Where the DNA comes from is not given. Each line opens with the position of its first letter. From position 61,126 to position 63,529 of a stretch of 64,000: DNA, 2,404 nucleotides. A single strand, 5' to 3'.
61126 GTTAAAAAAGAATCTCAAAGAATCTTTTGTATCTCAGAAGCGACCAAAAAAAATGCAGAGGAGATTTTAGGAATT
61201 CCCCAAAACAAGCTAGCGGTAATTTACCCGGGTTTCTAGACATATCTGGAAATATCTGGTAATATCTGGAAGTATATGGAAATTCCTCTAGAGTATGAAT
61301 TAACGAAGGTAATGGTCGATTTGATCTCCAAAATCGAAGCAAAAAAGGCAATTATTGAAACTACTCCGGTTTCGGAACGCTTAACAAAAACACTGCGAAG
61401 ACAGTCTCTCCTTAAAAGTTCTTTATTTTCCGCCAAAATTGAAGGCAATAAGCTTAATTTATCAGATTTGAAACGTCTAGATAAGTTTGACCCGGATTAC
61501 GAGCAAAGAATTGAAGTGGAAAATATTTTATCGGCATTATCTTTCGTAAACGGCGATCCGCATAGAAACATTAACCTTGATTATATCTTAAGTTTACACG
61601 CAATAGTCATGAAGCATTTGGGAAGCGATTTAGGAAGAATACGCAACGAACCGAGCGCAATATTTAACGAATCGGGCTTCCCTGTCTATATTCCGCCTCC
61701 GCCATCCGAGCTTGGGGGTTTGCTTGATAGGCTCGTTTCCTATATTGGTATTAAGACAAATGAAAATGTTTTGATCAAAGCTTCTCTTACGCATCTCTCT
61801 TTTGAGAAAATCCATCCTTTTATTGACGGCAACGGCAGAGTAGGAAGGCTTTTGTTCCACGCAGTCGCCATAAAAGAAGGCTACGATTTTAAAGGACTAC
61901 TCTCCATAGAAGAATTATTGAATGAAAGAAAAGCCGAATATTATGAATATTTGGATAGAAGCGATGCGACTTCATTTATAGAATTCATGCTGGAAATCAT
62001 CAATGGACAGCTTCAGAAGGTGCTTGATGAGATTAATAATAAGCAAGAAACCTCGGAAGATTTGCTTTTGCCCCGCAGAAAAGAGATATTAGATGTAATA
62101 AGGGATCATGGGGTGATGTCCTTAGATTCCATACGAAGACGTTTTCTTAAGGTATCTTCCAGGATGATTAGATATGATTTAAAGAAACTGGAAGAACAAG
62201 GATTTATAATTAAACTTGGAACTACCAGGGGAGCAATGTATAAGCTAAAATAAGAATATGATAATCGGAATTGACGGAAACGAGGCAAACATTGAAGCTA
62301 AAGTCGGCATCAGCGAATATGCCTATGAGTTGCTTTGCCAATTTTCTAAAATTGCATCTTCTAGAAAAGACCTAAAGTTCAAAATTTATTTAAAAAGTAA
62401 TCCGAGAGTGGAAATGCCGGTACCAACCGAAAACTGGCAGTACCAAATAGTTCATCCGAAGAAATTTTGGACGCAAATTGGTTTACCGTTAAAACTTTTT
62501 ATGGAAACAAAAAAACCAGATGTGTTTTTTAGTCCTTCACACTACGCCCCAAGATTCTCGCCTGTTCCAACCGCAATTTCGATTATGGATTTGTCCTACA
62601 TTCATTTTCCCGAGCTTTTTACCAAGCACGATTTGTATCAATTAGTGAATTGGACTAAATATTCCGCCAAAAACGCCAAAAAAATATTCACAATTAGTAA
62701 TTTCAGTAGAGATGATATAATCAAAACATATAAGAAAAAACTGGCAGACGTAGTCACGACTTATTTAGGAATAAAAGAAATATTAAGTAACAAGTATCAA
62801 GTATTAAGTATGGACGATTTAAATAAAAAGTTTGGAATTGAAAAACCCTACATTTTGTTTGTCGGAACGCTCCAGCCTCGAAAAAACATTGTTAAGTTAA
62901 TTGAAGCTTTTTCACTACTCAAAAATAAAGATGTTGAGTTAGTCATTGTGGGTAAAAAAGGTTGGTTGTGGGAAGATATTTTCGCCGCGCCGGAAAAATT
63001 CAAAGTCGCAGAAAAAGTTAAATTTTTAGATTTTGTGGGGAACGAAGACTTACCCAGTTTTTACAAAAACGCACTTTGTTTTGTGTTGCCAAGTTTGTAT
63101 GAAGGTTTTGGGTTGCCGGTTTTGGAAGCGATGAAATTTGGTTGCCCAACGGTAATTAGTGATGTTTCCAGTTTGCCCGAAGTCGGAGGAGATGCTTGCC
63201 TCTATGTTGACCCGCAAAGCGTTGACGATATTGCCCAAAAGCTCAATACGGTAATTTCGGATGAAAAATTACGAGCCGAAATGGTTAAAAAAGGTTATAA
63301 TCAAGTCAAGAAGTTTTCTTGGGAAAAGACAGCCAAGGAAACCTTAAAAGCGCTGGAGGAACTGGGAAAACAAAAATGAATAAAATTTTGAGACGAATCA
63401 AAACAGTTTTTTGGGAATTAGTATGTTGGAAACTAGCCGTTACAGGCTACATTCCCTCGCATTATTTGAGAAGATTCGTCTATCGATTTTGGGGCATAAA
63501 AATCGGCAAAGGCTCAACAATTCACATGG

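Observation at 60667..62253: Fic (AMPylase-type) gene with wHTH inserted at a truncated GT4 gene, preceded by a 10-bp x4 tandem repeat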

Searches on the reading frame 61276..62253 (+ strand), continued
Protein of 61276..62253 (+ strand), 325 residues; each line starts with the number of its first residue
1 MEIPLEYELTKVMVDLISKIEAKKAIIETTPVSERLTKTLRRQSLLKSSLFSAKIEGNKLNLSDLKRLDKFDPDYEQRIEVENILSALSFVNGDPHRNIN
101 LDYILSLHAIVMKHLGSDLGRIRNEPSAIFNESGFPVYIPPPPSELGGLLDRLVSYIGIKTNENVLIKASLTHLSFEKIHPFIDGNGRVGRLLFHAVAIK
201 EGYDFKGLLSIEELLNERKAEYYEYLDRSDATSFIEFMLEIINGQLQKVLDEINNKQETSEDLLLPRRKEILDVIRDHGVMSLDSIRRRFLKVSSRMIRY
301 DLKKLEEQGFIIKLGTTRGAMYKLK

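Call 77: search_dna_similar(query=window:61276-62250:+, collection=plasmids, mode=protein, max_rows=25, max_evalue=1e-8)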
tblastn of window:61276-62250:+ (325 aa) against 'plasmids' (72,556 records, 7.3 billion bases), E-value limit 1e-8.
Records with a match: 700; places in all: 731; records where one place covers at least 80% of the query: 113.
Best place of each record, by identity: <60% 700.
By first word of the organism name: Salmonella 160; Listeria 85; Phaeobacter 57; Sinorhizobium 47; Rhizobium 43; Agrobacterium 40; Acinetobacter 20; Bacillus 18; Citrobacter 12; Thermus 12; and 112 more.
By predicted mobility (MOB-suite, as given by PLSDB): conjugative 299; non-mobilizable 265; mobilizable 136.
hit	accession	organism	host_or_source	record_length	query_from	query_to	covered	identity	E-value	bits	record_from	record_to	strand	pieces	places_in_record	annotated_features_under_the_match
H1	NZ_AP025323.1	Fulvitalea axinellae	-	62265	7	324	98%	30.3%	1e-20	100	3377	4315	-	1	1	Fic family protein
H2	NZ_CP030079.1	Enterobacter hormaechei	Homo sapiens,sptum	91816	38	325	89%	28.3%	7e-15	83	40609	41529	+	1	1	Fic family protein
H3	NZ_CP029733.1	Citrobacter sp. CRE-46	-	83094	38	325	89%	28.3%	9e-15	82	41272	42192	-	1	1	Fic family protein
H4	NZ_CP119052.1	Citrobacter freundii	Homo sapiens,bacteria culture,renal ...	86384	38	325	89%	28.3%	9e-15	82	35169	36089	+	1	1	Fic family protein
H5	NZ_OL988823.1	Citrobacter portucalensis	-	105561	38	325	89%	28.3%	9e-15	82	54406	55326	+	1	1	Fic family protein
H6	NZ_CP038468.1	Citrobacter tructae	Rainbow trout,Whole genome ...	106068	38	325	89%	28.3%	9e-15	82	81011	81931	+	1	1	Fic family protein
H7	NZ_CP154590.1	Citrobacter freundii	Homo sapiens,rectal swab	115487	38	325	89%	28.3%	9e-15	82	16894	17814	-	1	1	Fic family protein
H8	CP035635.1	Enterobacter cloacae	Homo sapiens,blood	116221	38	325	89%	28.3%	9e-15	82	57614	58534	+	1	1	Fic family protein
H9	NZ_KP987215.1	Citrobacter freundii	-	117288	38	325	89%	28.3%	9e-15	82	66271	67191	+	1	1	Fic family protein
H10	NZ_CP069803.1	Citrobacter sp. B72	cell culture,water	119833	38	325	89%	28.3%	9e-15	82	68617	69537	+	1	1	Fic family protein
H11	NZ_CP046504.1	Citrobacter freundii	-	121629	38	325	89%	28.3%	9e-15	82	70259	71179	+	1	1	Fic family protein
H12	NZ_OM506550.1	Citrobacter freundii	-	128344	38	325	89%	28.3%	9e-15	82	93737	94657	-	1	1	Fic family protein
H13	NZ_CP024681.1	Citrobacter freundii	Homo sapiens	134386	38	325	89%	28.3%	9e-15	82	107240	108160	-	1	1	Fic family protein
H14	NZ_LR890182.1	Citrobacter freundii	Homo sapiens,rectal swab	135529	38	325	89%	28.3%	9e-15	82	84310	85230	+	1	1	Fic family protein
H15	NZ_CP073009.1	Citrobacter sp. BIDMC108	Homo sapiens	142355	38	325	89%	28.3%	9e-15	82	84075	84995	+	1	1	Fic family protein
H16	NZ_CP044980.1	Bacillus thuringiensis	whole organism,soil sample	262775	33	319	88%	28.3%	7e-17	89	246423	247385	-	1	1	Fic family protein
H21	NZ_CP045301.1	Azotobacter salinestris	cell culture,soil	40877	36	324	89%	27.2%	9e-23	106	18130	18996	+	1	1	Fic family protein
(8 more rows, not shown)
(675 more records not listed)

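Call 78: get_annotated_region(hit=H1, flank=600)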
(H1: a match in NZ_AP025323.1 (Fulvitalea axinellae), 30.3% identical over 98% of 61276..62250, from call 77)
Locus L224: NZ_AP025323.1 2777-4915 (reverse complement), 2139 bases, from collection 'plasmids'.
description: Fulvitalea axinellae strain DSM 100852 plasmid pFA9, complete sequence
organism: Fulvitalea axinellae (NCBI taxid 1182444)
taxonomy: Bacteria; Bacteroidota; Cytophagia; Cytophagales; Persicobacteraceae; Fulvitalea; Fulvitalea axinellae
host: -; source: -; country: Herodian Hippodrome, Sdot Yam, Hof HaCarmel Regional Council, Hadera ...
typing (MOB-suite, as given by PLSDB): non-mobilizable
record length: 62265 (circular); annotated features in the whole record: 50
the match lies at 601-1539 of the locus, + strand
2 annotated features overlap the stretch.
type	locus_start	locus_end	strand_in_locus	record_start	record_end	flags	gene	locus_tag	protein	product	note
CDS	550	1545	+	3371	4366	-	-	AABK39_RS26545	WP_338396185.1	Fic family protein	-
CDS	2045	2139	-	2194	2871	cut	-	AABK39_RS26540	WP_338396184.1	SprT family zinc-dependent metalloprotease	GO:0006508 - proteolysis [Evidence IEA]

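Call 79: get_annotated_region(hit=H2, flank=600)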
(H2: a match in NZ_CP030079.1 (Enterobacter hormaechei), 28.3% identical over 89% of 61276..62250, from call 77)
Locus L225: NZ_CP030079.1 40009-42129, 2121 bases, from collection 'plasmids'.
description: Enterobacter hormaechei strain 20710 plasmid p5-20710, complete sequence
organism: Enterobacter hormaechei (NCBI taxid 158836)
taxonomy: Bacteria; Pseudomonadota; Gammaproteobacteria; Enterobacterales; Enterobacteriaceae; Enterobacter; Enterobacter hormaechei
host: -; source: Homo sapiens,sptum; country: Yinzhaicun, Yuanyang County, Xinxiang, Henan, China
typing (MOB-suite, as given by PLSDB): mobilizable; replicon rep_cluster_1444; relaxase MOBP
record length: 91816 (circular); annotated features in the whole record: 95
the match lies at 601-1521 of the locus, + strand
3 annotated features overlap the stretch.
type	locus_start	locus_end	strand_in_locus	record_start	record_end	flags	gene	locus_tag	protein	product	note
CDS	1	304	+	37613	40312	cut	-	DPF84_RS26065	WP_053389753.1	relaxase/mobilization nuclease domain-containing protein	-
CDS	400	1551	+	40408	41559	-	-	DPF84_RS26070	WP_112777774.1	Fic family protein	-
CDS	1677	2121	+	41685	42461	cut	-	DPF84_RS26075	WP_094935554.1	hypothetical protein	-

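Call 80: get_annotated_region(hit=H16, flank=600)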
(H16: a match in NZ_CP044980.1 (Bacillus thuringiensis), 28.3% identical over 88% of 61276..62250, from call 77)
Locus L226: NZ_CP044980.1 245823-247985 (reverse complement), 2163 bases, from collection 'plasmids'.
description: Bacillus thuringiensis strain BT62 plasmid pBT62B, complete sequence
organism: Bacillus thuringiensis (NCBI taxid 1428)
taxonomy: Bacteria; Bacillota; Bacilli; Bacillales; Bacillaceae; Bacillus; Bacillus thuringiensis
host: -; source: whole organism,soil sample; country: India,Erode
typing (MOB-suite, as given by PLSDB): non-mobilizable; replicon rep_cluster_125; mating-pair formation MPF_T
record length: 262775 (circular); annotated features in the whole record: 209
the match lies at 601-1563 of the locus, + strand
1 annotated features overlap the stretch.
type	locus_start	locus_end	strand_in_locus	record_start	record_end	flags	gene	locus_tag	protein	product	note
CDS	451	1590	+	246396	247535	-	-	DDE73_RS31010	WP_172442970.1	Fic family protein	-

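Call 81: get_annotated_region(hit=H21, flank=600)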
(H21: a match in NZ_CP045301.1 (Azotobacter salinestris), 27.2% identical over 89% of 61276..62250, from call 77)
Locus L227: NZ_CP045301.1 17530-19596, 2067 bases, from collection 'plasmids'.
description: Azotobacter salinestris strain KACC 13899 plasmid unnamed2, complete sequence
organism: Azotobacter salinestris (NCBI taxid 69964)
taxonomy: Bacteria; Pseudomonadota; Gammaproteobacteria; Pseudomonadales; Pseudomonadaceae; Azotobacter; Azotobacter salinestris
host: -; source: cell culture,soil; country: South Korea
typing (MOB-suite, as given by PLSDB): non-mobilizable; replicon rep_cluster_2248
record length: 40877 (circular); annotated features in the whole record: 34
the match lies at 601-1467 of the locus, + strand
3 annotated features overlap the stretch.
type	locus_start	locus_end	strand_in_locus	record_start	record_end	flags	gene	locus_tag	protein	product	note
CDS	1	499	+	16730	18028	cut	-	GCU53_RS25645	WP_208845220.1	restriction endonuclease subunit S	GO:0006304 - DNA modification [Evidence IEA]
CDS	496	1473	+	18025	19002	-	-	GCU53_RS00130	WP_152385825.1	Fic family protein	-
CDS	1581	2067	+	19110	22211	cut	-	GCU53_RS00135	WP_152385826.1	type I restriction endonuclease subunit R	-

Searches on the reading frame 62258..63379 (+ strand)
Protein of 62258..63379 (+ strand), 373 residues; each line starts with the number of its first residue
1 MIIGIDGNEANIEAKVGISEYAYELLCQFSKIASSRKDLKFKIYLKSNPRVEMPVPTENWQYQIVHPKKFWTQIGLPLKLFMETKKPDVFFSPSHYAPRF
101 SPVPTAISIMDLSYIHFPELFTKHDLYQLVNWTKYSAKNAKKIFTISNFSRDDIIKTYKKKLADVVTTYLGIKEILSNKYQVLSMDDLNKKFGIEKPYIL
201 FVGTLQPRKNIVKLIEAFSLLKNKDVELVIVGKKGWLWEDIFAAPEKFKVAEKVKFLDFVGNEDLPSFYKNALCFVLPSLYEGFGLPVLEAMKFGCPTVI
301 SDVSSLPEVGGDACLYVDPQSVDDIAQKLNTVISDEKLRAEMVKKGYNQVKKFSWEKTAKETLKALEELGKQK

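Call 5: search_protein_families(library=pfam, proteins=[window:62258-63379:+], max_evalue=0.01)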
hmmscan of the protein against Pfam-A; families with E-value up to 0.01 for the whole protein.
window:62258-63379:+ (373 aa): 4 families
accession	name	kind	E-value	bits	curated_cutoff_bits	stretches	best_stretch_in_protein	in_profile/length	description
PF00534.26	Glycos_transf_1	-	4.6e-40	137.4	26.4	1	190-348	7-171/172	Glycosyl transferases group 1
PF13692.12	Glyco_trans_1_4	-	9.2e-31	107.5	27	1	197-335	2-142/142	Glycosyl transferases group 1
PF13524.12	Glyco_trans_1_2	-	6.2e-10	39.6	25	1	221-363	9-143/144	Glycosyl transferase-like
PF20706.3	GT4-conflict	-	6e-08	32.5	26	1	195-360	196-383/385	Family 4 Glycosyltransferase in conflict systems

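Call 66: search_protein_families(library=ncbifam, proteins=[window:62258-63376:+], max_evalue=0.01)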
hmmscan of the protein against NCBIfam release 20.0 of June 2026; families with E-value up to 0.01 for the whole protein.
window:62258-63376:+ (373 aa): 41 families (the best 25 are shown)
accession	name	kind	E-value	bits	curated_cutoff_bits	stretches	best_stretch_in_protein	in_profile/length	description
TIGR04047.1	MSMEG_0565_glyc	hypoth_equivalog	2.3e-29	102.6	259.85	1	125-365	124-370/373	MSMEG_0565 family glycosyltransferase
TIGR02149.1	glgA_Coryne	subfamily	2.3e-26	92.9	302.4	1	127-366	131-387/391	glycogen synthase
NF038295.1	EPS_HpsP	equivalog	2e-20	73.2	550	1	154-368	168-386/388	hormogonium polysaccharide biosynthesis glycosyltransferase HpsP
TIGR03449.1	mycothiol_MshA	equivalog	2.8e-20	72.6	462.5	1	152-368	177-402/406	D-inositol-3-phosphate glycosyltransferase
NF050063.1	ProtGlycPglJ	equivalog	3.8e-19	69.1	500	1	139-364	144-361/363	N-acetylgalactosamine-N,N'-diacetylbacillosaminyl-diphospho-undecaprenol 4-alpha-N-acetylgalactosaminyltransferase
TIGR03999.1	thiol_BshA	equivalog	4.4e-18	65.4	273.7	1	129-361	134-365/375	N-acetyl-alpha-D-glucosaminyl L-malate synthase BshA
NF038298.1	EPS_HpsO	equivalog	3e-17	62.5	575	1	134-368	141-386/388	hormogonium polysaccharide biosynthesis glycosyltransferase HpsO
NF047684.1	TeichurnBiosyTuaC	equivalog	4.1e-17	62.2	550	1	137-365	162-385/391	teichuronic acid biosynthesis protein TuaC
NF041876.1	EPS_EpsE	equivalog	1.3e-16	60.9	400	1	199-360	217-387/389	exopolysaccharide biosynthesis GT4 family glycosyltransferase EpsE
TIGR04157.1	glyco_rSAM_CFB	subfamily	5.8e-16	58.5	400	1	129-316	159-345/406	TIGR04157 family glycosyltransferase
NF041010.1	glycosy_Agl16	equivalog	1.7e-15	56.7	575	1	130-368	123-350/352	glycosylation protein Agl16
TIGR03088.1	stp2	hypoth_equivalog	6.6e-15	55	409.05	1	192-363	189-367/374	TIGR03088 family PEP-CTERM/XrtA system glycosyltransferase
NF050056.1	ProtGlycPglH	equivalog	1.6e-12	47.2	600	1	197-369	180-353/354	GalNAc-alpha-(1->4)-GalNAc-alpha-(1->3)-diNAcBac-PP-undecaprenol alpha-1,4-N-acetyl-D-galactosaminyltransferase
TIGR02472.1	sucr_P_syn_N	equivalog_domain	8.8e-11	41.3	576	1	194-366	246-438/439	sucrose-phosphate synthase, putative, glycosyltransferase domain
NF012028.0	PRK15484.1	subfamily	1e-10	41.3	618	1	155-363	151-372/380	lipopolysaccharide N-acetylglucosaminyltransferase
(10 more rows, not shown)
